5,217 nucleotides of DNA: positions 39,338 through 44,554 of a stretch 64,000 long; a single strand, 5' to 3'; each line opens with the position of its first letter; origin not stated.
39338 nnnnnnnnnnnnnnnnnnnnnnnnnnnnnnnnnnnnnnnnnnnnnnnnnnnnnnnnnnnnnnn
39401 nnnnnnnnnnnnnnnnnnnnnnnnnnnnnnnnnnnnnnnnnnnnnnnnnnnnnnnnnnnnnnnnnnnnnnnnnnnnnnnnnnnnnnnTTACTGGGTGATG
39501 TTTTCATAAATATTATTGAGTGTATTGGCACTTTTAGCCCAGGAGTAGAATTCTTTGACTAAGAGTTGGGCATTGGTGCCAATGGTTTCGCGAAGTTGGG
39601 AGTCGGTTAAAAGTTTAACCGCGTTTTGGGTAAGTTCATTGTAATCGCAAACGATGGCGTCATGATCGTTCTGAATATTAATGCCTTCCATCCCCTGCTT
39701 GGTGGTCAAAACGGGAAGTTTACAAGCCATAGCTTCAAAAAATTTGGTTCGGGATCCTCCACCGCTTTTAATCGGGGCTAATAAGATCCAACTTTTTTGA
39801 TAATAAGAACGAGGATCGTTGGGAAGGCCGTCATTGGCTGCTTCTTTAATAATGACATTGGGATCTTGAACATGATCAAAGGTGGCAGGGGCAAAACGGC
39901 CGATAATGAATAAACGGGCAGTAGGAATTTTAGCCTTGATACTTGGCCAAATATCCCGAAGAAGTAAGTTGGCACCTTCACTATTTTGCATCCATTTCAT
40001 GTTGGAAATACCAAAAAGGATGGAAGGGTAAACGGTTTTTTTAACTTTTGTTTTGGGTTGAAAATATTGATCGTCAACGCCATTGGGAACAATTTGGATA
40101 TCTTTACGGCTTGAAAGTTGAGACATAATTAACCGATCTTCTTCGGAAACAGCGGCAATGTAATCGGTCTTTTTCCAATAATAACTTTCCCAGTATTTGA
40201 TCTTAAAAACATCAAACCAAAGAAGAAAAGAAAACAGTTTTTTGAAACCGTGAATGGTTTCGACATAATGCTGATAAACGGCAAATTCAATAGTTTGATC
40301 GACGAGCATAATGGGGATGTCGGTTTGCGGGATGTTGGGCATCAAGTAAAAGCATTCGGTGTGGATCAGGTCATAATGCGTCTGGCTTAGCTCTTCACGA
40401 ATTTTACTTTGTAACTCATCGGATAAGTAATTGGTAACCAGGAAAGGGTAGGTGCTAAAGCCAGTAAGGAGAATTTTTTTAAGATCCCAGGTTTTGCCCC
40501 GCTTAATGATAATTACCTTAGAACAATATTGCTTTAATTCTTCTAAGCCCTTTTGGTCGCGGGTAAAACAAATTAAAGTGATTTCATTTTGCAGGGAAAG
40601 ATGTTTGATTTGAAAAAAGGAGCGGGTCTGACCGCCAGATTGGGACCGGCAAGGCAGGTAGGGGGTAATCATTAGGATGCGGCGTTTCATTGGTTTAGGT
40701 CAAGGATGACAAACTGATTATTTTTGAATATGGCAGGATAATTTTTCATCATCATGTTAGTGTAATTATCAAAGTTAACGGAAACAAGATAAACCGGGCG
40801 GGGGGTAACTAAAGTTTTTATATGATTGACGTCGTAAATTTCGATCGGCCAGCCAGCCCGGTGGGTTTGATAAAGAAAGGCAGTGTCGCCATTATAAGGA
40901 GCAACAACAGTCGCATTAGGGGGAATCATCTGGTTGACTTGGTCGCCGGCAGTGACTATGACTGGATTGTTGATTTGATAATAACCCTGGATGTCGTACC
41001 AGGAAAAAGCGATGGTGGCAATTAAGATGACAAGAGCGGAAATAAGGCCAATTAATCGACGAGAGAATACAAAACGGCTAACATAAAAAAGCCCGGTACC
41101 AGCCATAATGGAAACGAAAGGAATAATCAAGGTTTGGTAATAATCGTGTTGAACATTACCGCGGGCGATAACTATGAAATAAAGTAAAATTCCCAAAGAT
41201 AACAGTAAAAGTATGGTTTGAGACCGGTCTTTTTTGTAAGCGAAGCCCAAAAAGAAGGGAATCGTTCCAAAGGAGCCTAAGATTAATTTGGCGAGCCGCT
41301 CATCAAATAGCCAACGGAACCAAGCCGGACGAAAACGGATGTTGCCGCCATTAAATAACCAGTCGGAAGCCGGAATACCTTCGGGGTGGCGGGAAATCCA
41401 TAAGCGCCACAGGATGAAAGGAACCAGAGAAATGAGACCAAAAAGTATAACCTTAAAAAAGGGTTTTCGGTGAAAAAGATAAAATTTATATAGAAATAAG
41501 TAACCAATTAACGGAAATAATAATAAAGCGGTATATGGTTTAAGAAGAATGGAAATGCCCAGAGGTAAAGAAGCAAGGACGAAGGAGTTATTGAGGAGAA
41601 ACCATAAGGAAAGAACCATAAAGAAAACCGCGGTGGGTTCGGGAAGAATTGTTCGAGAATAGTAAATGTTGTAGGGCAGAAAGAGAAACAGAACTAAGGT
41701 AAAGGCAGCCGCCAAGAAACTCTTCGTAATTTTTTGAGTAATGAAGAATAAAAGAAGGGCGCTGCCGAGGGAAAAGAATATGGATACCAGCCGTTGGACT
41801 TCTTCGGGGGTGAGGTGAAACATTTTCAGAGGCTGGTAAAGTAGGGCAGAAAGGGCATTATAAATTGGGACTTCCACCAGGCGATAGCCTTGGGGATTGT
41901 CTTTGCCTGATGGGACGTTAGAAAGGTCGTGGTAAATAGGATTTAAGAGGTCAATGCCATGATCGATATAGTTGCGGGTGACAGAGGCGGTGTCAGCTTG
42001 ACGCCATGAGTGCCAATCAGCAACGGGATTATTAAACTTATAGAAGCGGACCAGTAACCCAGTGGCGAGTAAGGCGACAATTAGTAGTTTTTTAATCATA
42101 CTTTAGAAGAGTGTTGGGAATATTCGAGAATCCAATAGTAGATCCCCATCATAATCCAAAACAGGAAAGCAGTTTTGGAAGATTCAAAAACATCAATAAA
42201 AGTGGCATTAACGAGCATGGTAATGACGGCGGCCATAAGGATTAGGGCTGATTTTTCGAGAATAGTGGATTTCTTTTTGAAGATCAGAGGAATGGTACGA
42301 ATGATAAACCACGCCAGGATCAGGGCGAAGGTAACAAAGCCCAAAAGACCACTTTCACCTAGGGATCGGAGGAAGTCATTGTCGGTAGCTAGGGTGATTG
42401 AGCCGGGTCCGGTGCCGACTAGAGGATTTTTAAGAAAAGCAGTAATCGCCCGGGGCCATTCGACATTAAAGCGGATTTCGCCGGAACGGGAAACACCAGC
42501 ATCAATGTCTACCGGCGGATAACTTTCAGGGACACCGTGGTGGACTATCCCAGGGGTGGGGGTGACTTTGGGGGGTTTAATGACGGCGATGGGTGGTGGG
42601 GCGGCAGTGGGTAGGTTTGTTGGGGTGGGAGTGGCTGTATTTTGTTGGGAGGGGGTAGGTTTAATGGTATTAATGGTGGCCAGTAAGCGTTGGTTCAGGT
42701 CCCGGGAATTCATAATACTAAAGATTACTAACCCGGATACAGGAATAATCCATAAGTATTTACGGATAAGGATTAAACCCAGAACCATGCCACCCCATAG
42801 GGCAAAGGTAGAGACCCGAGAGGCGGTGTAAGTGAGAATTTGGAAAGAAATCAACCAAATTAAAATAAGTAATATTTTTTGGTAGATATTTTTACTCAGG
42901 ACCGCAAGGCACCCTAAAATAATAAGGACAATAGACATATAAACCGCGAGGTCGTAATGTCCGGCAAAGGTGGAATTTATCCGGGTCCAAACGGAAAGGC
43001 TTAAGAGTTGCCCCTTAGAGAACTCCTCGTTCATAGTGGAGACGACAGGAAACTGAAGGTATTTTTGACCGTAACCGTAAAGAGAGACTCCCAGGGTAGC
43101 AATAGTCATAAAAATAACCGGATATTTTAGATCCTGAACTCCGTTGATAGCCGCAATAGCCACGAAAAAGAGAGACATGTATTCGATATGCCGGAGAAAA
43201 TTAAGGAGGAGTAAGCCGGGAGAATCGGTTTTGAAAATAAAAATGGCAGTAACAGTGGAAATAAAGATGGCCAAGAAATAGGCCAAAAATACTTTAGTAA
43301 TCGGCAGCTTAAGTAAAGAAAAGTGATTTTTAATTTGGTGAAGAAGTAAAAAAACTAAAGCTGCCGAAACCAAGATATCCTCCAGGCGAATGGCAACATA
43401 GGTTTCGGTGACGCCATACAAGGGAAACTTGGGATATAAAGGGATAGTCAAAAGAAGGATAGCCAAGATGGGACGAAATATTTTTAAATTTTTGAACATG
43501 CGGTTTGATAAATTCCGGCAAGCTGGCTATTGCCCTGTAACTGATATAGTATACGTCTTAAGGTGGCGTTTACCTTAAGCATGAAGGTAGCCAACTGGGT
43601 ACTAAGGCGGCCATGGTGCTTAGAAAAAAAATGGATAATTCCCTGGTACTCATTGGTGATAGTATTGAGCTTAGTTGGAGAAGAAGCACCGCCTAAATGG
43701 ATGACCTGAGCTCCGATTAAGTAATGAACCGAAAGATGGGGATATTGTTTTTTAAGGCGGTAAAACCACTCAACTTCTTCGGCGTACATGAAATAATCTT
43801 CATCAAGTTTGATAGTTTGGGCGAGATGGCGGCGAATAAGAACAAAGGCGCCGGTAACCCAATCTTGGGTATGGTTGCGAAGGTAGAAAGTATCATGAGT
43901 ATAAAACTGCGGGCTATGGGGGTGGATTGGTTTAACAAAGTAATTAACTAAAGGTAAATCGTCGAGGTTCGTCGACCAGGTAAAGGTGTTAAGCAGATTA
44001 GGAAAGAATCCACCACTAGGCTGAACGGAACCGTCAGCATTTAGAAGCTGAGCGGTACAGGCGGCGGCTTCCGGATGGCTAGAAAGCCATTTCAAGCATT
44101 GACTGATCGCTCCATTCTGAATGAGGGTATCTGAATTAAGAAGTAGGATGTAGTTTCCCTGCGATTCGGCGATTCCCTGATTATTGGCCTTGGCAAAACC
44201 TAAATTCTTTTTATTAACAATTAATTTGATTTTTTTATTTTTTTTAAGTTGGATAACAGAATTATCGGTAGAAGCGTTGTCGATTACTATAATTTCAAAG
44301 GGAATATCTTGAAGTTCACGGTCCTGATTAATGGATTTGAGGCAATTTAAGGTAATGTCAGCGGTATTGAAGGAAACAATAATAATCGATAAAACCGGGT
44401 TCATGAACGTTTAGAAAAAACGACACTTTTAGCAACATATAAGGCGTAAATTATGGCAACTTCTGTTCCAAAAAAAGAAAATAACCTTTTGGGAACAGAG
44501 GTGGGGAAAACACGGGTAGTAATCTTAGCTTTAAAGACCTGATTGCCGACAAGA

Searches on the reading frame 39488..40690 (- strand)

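Call 45: search_protein_families(library=pfam, proteins=[window:39488-40690:-], max_evalue=0.001)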
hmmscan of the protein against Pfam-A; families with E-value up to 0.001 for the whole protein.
window:39488-40690:- (400 aa): 4 families
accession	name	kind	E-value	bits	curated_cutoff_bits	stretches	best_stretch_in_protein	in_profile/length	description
PF13692.12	Glyco_trans_1_4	-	1.3e-14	55.1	27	1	228-363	7-142/142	Glycosyl transferases group 1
PF13439.12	Glyco_transf_4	-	6e-08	33.3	28.5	1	36-208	21-169/170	Glycosyltransferase Family 4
PF00534.26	Glycos_transf_1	-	3.3e-07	30.4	26.4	1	290-375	83-170/172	Glycosyl transferases group 1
PF13524.12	Glyco_trans_1_2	-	5.9e-07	30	25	1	295-391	42-142/144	Glycosyl transferase-like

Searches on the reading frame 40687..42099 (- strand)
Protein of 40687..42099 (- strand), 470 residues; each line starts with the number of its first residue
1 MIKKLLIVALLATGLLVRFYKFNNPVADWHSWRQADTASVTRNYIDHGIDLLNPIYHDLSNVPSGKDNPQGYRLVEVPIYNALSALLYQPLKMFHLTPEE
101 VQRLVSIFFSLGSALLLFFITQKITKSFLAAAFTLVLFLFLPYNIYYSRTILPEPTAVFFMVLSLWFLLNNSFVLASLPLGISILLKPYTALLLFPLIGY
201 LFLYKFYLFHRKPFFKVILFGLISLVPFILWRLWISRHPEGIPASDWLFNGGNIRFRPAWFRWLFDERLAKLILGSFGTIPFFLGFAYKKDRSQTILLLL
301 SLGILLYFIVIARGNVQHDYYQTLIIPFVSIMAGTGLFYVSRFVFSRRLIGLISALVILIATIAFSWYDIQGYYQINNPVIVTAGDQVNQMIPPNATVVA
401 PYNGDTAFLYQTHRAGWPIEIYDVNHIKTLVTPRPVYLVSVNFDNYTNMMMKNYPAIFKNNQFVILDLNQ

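Call 45: search_protein_families(library=pfam, proteins=[window:40687-42099:-], max_evalue=0.001)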
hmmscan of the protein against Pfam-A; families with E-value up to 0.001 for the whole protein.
window:40687-42099:- (470 aa): 2 families
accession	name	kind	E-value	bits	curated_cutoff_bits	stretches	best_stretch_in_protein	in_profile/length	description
PF02366.24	PMT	-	2.7e-05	24.3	22.7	1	97-205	80-199/245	Dolichyl-phosphate-mannose-protein mannosyltransferase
PF13231.12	PMT_2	-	6.3e-05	23.7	26.1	1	99-231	21-160/160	Dolichyl-phosphate-mannose-protein mannosyltransferase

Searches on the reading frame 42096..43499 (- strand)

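Call 45: search_protein_families(library=pfam, proteins=[window:42096-43499:-], max_evalue=0.001)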
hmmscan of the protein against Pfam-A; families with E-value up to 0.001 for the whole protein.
window:42096-43499:- (467 aa): 1 family
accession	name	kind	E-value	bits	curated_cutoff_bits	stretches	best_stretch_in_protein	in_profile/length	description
PF04932.20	Wzy_C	-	5.5e-06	26.7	31.7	1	216-391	4-148/149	O-Antigen ligase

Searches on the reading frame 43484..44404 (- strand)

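Call 45: search_protein_families(library=pfam, proteins=[window:43484-44404:-], max_evalue=0.001)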
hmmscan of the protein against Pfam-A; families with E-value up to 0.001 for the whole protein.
window:43484-44404:- (306 aa): 3 families
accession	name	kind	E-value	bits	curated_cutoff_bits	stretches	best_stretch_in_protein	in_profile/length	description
PF00535.33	Glycos_transf_2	-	8.5e-24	84.8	23.3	1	6-122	1-118/168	Glycosyl transferase family 2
PF13641.12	Glyco_tranf_2_3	-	2.5e-09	37.9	27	1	5-242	3-213/230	Glycosyltransferase like family 2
PF10111.15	Glyco_tranf_2_2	-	1.3e-07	31.9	27.3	1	23-224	17-206/276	Glycosyltransferase like family 2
